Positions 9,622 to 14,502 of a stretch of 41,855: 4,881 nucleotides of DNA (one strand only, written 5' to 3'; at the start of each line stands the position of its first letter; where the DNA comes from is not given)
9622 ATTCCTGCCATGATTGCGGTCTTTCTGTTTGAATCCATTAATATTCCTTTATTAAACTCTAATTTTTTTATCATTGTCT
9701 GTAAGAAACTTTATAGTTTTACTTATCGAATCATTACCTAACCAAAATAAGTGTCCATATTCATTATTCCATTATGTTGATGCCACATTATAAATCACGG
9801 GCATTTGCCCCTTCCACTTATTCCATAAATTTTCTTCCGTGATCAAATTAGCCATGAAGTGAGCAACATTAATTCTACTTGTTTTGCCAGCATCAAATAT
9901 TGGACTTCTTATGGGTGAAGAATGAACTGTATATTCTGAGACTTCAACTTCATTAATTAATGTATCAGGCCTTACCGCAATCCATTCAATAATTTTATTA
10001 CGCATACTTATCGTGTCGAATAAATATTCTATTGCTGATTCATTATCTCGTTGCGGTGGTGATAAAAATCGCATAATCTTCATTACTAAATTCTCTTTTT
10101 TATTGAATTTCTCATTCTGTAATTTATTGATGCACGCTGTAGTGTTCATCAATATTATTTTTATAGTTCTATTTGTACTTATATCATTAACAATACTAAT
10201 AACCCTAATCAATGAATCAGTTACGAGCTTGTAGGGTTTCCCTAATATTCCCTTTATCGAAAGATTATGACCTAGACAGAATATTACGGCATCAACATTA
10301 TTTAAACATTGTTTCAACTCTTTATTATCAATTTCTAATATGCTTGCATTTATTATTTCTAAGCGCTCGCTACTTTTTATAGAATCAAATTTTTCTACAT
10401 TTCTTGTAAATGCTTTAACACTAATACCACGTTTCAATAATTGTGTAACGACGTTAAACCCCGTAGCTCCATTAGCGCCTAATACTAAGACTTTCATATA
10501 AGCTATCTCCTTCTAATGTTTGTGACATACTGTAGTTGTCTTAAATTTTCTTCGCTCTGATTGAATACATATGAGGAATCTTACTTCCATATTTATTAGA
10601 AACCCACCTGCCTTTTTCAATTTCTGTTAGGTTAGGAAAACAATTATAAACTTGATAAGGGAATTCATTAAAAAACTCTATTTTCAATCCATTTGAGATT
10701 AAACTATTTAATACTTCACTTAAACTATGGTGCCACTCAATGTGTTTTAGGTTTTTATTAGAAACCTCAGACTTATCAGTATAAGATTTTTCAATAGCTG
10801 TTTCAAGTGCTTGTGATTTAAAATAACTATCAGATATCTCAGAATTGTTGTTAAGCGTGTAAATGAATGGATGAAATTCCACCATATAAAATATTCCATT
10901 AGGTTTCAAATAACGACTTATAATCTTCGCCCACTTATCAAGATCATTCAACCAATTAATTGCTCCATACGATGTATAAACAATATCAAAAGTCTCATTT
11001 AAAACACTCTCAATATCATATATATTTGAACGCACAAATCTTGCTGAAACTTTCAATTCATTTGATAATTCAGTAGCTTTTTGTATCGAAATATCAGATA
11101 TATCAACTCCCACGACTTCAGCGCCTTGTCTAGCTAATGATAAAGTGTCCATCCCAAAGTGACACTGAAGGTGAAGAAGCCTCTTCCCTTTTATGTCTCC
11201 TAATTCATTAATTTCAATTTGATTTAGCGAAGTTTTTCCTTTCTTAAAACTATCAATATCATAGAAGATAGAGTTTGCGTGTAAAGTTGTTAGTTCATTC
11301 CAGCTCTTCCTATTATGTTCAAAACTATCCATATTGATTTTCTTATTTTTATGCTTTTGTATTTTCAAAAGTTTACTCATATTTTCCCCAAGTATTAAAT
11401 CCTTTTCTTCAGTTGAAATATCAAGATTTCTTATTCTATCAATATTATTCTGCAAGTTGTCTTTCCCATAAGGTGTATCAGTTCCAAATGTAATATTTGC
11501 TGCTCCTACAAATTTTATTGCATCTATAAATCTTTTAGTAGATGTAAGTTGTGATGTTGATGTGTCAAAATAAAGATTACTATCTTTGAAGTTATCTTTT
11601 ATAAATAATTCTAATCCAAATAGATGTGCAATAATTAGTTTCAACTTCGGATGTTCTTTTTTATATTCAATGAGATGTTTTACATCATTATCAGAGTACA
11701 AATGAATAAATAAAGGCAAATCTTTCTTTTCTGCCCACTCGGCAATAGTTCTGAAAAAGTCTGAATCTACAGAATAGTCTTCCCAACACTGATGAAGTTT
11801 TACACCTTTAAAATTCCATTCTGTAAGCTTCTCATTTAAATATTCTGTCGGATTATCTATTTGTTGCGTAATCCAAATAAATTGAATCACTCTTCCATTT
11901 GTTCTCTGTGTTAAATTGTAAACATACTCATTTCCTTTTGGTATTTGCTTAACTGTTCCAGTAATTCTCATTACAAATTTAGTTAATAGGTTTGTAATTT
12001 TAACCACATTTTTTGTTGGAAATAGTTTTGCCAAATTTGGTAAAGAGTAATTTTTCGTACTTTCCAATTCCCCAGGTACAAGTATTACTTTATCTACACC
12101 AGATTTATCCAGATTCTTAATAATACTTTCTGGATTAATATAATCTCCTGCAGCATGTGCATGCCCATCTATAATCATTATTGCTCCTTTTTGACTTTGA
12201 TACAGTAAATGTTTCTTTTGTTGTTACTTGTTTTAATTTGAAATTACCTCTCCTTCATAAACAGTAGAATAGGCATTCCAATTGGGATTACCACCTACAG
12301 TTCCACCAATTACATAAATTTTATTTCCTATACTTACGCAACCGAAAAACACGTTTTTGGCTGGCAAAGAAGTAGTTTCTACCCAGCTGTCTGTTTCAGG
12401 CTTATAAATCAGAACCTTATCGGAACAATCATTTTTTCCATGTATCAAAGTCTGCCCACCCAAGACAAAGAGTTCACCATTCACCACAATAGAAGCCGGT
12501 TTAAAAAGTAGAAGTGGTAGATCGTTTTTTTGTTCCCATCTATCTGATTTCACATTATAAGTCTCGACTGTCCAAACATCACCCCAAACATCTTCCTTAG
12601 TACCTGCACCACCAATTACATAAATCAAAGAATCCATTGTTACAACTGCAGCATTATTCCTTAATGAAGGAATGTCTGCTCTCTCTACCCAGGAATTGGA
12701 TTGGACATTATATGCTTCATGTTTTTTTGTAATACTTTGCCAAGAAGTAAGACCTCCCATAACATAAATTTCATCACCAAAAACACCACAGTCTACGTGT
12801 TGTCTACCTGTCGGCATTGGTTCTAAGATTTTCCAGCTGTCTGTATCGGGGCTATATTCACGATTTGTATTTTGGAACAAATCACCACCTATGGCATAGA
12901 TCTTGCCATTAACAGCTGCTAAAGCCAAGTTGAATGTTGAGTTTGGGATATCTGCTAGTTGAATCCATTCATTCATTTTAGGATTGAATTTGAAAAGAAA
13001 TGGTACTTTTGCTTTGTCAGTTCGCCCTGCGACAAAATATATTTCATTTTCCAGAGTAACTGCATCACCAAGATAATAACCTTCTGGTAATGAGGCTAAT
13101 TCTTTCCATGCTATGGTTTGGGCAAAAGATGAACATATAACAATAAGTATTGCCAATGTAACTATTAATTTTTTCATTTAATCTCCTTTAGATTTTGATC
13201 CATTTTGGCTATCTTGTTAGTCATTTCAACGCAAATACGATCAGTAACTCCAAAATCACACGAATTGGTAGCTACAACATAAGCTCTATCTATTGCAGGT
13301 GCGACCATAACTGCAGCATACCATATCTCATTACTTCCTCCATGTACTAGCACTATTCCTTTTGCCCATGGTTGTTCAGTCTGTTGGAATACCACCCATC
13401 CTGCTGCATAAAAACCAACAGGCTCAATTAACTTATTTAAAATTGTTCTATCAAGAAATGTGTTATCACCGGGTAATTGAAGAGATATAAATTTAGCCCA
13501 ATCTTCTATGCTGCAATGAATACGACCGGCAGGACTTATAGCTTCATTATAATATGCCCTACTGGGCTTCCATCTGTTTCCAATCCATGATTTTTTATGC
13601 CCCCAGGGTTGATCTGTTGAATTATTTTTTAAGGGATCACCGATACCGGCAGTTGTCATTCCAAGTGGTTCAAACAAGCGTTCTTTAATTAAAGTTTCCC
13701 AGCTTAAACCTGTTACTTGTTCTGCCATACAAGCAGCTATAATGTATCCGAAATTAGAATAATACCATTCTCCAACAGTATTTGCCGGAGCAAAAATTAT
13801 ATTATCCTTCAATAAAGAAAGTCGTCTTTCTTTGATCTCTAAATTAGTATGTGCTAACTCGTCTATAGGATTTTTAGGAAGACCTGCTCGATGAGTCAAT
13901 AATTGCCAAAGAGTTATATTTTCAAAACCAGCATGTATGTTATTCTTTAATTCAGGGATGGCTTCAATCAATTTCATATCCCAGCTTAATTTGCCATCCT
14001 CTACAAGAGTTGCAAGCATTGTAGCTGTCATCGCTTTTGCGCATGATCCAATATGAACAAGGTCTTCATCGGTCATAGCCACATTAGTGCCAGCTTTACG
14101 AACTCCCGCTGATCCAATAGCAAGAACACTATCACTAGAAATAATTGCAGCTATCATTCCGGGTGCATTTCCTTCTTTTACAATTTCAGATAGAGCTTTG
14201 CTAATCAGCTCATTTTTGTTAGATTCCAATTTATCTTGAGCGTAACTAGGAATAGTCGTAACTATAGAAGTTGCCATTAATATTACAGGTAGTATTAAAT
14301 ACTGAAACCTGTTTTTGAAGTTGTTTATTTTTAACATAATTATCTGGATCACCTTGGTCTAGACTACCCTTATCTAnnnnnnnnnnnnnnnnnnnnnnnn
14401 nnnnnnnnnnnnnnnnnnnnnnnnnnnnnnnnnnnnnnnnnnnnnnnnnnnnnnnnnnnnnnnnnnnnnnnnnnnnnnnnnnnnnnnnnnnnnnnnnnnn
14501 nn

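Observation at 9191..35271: About 216-bp direct repeats duplicating a gene junction bracket a 25.6-kb segment with no integrase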

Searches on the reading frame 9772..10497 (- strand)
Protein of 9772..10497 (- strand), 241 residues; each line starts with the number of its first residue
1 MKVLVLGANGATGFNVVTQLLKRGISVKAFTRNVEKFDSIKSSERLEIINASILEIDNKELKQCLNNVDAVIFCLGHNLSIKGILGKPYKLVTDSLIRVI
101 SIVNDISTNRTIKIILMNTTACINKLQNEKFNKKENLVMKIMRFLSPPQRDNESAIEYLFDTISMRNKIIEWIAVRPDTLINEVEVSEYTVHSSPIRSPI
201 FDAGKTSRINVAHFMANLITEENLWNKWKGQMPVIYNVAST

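Call 8: search_protein_families(library=pfam, proteins=[window:9772-10497:-])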
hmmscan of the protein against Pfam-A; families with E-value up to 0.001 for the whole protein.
window:9772-10497:- (241 aa): 4 families
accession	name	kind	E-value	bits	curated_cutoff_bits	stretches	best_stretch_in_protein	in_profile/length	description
PF13460.12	NAD_binding_10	-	4.8e-22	79.2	27.2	1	7-221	1-183/184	NAD(P)H-binding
PF05368.20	NmrA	-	4.8e-07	30.1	27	1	2-76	4-78/298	NmrA-like family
PF01370.27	Epimerase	-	1.6e-05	24.9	20.9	1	3-125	1-121/240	NAD dependent epimerase/dehydratase family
PF01488.26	Shikimate_DH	-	0.00054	20.5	24.3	0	2-79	14-87/138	Shikimate / quinate 5-dehydrogenase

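Call 38: find_encoding_contigs(protein=window:9772-10497:-, flank=4000, max_places=10)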
Protein window:9772-10497:- (241 aa): 23 contigs read that carry it; 10 places shown.
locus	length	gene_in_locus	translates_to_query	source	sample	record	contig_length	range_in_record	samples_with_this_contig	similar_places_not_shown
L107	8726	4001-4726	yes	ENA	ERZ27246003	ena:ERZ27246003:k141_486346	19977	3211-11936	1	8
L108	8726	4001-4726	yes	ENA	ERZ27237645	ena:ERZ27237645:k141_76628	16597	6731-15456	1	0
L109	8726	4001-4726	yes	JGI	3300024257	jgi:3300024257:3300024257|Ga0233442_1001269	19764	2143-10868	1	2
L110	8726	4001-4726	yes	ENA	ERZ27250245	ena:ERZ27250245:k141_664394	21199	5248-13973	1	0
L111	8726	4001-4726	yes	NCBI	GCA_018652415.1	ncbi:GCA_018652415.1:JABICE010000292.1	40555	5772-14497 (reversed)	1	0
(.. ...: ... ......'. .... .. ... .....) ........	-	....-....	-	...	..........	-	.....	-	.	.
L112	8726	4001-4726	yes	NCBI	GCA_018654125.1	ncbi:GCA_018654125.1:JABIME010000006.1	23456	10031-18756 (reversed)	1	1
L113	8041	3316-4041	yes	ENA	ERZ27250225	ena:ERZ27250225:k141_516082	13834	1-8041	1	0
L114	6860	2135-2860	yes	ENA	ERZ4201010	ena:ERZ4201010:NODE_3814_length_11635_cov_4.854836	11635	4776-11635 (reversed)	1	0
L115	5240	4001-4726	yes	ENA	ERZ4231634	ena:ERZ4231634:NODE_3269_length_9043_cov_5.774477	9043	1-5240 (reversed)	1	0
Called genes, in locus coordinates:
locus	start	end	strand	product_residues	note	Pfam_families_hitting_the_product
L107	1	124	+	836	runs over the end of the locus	PF00756:Esterase, PF23745:ANK_LRRK2 (faint), PF12796:Ank_2 (weak), PF13857:Ank_5 (faint), PF12796:Ank_2, PF13637:Ank_4, PF12706:Lactamase_B_2, PF13483:Lactamase_B_3 (weak), +2 more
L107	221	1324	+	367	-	PF00144:Beta-lactamase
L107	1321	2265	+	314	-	PF13415:Beta-prop_FBX42, PF24681:Kelch_KLHDC2_KLHL20_DRC7, PF13964:Beta-prop_Calicin, PF24981:Beta-prop_ATRN-LZTR1, PF25210:Kelch_FKB95, PF24681:Kelch_KLHDC2_KLHL20_DRC7, PF13415:Beta-prop_FBX42, PF13964:Beta-prop_Calicin, +6 more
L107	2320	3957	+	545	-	PF01026:TatD_DNase, PF04909:Amidohydro_2, PF01209:Ubie_methyltran, PF13489:Methyltransf_23, PF08241:Methyltransf_11, PF08242:Methyltransf_12, PF13649:Methyltransf_25, PF13847:Methyltransf_31, +1 more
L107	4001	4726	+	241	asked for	PF01370:Epimerase (faint), PF05368:NmrA (weak), PF13460:NAD_binding_10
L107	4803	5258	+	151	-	PF14329:DUF4386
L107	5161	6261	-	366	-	PF13528:Glyco_trans_1_3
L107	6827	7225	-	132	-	-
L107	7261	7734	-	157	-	PF08843:AbiEii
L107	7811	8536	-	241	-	PF19570:DUF6088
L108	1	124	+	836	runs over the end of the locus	PF00756:Esterase, PF23745:ANK_LRRK2 (faint), PF12796:Ank_2 (weak), PF13857:Ank_5 (faint), PF12796:Ank_2, PF13637:Ank_4, PF12706:Lactamase_B_2, PF13483:Lactamase_B_3 (weak), +2 more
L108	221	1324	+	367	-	PF00144:Beta-lactamase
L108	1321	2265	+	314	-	PF13415:Beta-prop_FBX42, PF24681:Kelch_KLHDC2_KLHL20_DRC7, PF13964:Beta-prop_Calicin, PF24981:Beta-prop_ATRN-LZTR1, PF25210:Kelch_FKB95, PF24681:Kelch_KLHDC2_KLHL20_DRC7, PF13415:Beta-prop_FBX42, PF13964:Beta-prop_Calicin, +6 more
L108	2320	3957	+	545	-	PF01026:TatD_DNase, PF04909:Amidohydro_2, PF01209:Ubie_methyltran, PF13489:Methyltransf_23, PF08241:Methyltransf_11, PF08242:Methyltransf_12, PF13649:Methyltransf_25, PF13847:Methyltransf_31, +1 more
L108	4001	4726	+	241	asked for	PF01370:Epimerase (faint), PF05368:NmrA (weak), PF13460:NAD_binding_10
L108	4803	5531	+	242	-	PF14329:DUF4386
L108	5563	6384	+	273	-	PF01026:TatD_DNase, PF04909:Amidohydro_2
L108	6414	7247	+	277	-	PF03096:Ndr, PF00561:Abhydrolase_1, PF12697:Abhydrolase_6 (weak), PF00326:Peptidase_S9 (faint), PF12146:Hydrolase_4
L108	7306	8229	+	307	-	PF01073:3Beta_HSD, PF01370:Epimerase, PF02254:TrkA_N (weak), PF05368:NmrA, PF16363:GDP_Man_Dehyd (weak), PF13460:NAD_binding_10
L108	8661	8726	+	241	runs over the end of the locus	PF14329:DUF4386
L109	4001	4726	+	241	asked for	PF01370:Epimerase (faint), PF05368:NmrA (weak), PF13460:NAD_binding_10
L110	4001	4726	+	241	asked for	PF01370:Epimerase (faint), PF05368:NmrA (weak), PF13460:NAD_binding_10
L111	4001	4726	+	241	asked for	PF01370:Epimerase (faint), PF05368:NmrA (weak), PF13460:NAD_binding_10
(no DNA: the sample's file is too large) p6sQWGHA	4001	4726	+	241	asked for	PF01370:Epimerase (faint), PF05368:NmrA (weak), PF13460:NAD_binding_10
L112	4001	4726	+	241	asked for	PF01370:Epimerase (faint), PF05368:NmrA (weak), PF13460:NAD_binding_10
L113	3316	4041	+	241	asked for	PF01370:Epimerase (faint), PF05368:NmrA (weak), PF13460:NAD_binding_10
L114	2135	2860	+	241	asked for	PF01370:Epimerase (faint), PF05368:NmrA (weak), PF13460:NAD_binding_10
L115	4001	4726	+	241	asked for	PF01370:Epimerase (faint), PF05368:NmrA (weak), PF13460:NAD_binding_10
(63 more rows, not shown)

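Call 43: list_cluster_members(proteins=[L108:4803-5531:+, L108:5563-6384:+, L108:6414-7247:+, L108:7306-8229:+, P0001])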
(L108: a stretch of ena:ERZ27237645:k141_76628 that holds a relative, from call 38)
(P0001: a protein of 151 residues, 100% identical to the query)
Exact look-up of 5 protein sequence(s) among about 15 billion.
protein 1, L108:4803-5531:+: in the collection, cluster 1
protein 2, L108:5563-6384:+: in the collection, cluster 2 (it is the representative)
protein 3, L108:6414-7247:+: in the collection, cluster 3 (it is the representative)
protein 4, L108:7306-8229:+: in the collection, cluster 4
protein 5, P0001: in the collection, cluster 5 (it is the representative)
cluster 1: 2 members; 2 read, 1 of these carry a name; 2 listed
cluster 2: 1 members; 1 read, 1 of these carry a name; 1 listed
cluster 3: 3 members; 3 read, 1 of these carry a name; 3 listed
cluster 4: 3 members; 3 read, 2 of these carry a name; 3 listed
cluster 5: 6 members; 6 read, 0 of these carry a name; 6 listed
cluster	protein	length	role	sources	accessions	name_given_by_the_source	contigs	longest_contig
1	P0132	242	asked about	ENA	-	-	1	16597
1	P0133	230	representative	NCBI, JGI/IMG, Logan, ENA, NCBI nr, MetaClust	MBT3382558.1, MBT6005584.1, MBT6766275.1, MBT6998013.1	MAG: DUF4386 domain-containing protein [Prolixibacteraceae bacterium] | hypothetical protein | DUF4386 domain-containing protein [Prolixibacteraceae bacterium]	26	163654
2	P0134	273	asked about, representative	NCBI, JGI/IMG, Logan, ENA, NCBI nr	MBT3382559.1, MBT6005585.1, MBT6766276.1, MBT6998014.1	MAG: amidohydrolase [Prolixibacteraceae bacterium] | uncharacterized protein | amidohydrolase [Prolixibacteraceae bacterium]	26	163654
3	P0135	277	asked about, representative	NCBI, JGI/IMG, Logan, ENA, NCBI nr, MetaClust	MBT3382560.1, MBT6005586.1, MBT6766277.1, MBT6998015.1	MAG: alpha/beta hydrolase [Prolixibacteraceae bacterium] | pimeloyl-ACP methyl ester carboxylesterase | alpha/beta hydrolase [Prolixibacteraceae bacterium]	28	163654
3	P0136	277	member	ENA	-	-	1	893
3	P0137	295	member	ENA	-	-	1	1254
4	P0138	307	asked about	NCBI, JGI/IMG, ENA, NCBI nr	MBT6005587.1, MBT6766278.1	MAG: NAD(P)H-binding protein [Prolixibacteraceae bacterium] | uncharacterized protein YbjT (DUF2867 family) | NAD(P)H-binding protein [Prolixibacteraceae bacterium]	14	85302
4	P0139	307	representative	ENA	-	-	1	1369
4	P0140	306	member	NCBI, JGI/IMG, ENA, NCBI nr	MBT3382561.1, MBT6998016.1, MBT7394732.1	MAG: NAD(P)H-binding protein [Prolixibacteraceae bacterium] | NAD(P)H-binding protein [Prolixibacteraceae bacterium]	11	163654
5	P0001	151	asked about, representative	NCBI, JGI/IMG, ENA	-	-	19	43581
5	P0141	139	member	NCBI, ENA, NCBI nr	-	-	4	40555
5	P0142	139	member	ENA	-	-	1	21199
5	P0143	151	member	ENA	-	-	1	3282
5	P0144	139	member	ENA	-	-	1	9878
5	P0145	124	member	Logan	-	-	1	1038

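Call 45: find_encoding_contigs(protein=P0133, flank=10000, max_places=6)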
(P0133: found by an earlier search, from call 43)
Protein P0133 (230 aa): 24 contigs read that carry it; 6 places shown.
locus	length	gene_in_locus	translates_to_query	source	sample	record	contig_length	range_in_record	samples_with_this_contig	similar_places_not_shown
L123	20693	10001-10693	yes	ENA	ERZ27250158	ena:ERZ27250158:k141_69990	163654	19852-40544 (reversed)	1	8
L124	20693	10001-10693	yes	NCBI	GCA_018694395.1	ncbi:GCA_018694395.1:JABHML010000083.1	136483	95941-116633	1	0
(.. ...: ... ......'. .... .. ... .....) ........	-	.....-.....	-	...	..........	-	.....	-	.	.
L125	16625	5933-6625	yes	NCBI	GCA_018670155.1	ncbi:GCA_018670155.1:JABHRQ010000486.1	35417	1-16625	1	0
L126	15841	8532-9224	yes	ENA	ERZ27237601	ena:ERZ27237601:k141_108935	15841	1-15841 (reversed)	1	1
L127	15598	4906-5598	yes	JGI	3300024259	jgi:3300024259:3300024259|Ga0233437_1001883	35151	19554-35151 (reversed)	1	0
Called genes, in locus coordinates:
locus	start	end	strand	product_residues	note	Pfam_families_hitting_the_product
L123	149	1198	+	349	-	-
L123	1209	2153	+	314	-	PF07676:PD40 (faint)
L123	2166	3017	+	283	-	PF07676:PD40 (faint)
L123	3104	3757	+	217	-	PF00027:cNMP_binding (weak)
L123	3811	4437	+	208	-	-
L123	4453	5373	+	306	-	PF08240:ADH_N, PF00107:ADH_zinc_N, PF13602:ADH_zinc_N_2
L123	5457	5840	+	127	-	PF01209:Ubie_methyltran, PF05175:MTS (weak), PF13489:Methyltransf_23, PF06325:PrmA, PF13847:Methyltransf_31, PF13649:Methyltransf_25, PF08241:Methyltransf_11, PF08242:Methyltransf_12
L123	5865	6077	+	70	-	-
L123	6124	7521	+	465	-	PF03572:Peptidase_S41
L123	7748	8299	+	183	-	PF00440:TetR_N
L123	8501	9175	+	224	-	PF12099:DUF3575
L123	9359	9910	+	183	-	-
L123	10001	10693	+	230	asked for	PF14329:DUF4386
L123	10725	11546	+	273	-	PF01026:TatD_DNase, PF04909:Amidohydro_2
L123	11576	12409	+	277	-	PF03096:Ndr, PF00561:Abhydrolase_1, PF12697:Abhydrolase_6 (weak), PF00326:Peptidase_S9 (faint), PF12146:Hydrolase_4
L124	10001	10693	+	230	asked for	PF14329:DUF4386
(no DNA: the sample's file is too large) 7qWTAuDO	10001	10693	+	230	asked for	PF14329:DUF4386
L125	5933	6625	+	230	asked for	PF14329:DUF4386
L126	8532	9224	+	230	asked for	PF14329:DUF4386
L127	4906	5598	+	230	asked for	PF14329:DUF4386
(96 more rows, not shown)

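Call 61: find_encoding_contigs(protein=P0145, flank=3000, max_places=3)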
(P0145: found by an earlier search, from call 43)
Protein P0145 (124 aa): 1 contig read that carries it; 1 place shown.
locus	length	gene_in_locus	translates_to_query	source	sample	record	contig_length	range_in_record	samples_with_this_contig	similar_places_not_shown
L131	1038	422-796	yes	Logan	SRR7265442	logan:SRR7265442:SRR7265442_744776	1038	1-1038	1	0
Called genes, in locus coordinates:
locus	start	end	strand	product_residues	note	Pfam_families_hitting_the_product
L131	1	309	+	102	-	?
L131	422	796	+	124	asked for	PF14329:DUF4386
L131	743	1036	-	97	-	?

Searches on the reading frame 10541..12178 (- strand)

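Call 8: search_protein_families(library=pfam, proteins=[window:10541-12178:-])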
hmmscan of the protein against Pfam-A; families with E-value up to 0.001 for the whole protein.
window:10541-12178:- (545 aa): 9 families
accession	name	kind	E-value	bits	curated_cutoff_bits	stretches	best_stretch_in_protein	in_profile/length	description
PF04909.20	Amidohydro_2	-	2.2e-15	57.6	26.4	1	83-272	66-288/289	Amidohydrolase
PF13847.12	Methyltransf_31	-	8.1e-14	52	27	1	331-448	4-128/145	Methyltransferase domain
PF08241.18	Methyltransf_11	-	1.8e-13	51.4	21.2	1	336-431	2-94/95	Methyltransferase domain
PF13649.12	Methyltransf_25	-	2.5e-12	47.7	27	1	335-428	2-97/97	Methyltransferase domain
PF08242.18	Methyltransf_12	-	3e-12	47.5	30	1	335-430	1-98/98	Methyltransferase domain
PF01026.27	TatD_DNase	-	5.6e-09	36.2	27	1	3-243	1-212/253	TatD related DNase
PF13489.12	Methyltransf_23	-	5.6e-08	33.1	27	1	323-435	13-119/164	Methyltransferase domain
PF01209.24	Ubie_methyltran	-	8e-08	32.4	20.1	1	324-439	41-158/233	ubiE/COQ5 methyltransferase family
PF05724.17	TPMT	-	1.9e-05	24.9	26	1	330-411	37-121/218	Thiopurine S-methyltransferase (TPMT)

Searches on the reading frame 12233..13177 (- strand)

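Call 8: search_protein_families(library=pfam, proteins=[window:12233-13177:-])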
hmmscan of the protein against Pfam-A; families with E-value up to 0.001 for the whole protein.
window:12233-13177:- (314 aa): 9 families
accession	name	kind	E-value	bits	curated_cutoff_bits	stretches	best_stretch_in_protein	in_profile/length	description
PF01344.31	Kelch_1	-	2e-37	126.8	20.1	5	83-122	4-46/46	Kelch motif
PF13964.12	Kelch_6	-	1.4e-31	107.9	25.3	1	85-125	6-50/50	Kelch motif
PF24681.1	Kelch_KLHDC2_KLHL20_DRC7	-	1.7e-30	106.4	50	2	132-294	6-174/221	KLHDC2/KLHL20/DRC7 Kelch-repeats domain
PF07646.21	Kelch_2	-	7.4e-26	89.2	21.3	2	85-122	6-48/48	Kelch motif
PF25210.1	Kelch_FKB95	-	3.5e-23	83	70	2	114-240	19-148/268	FKB95, Kelch-repeats domain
PF24981.1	Beta-prop_ATRN-LZTR1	-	4.9e-19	69.1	50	1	93-307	1-234/289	Attractin/LZTR1 beta-propeller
PF13418.12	Kelch_4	-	1.9e-17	63.4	21.6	0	130-171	7-49/49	Galactose oxidase, central domain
PF24996.1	NANM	-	4.9e-17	62.3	45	2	227-293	57-125/350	N-acetylneuraminate epimerase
PF13415.12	Kelch_3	-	1.7e-12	47.6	22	0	233-282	1-47/48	Galactose oxidase, central domain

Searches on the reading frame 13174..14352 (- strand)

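Call 8: search_protein_families(library=pfam, proteins=[window:13174-14352:-])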
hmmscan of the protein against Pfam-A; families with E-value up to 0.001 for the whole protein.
window:13174-14352:- (392 aa): 1 family
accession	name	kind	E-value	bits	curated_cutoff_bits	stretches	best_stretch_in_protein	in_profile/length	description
PF00144.29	Beta-lactamase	-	4e-42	145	27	1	52-364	3-310/329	Beta-lactamase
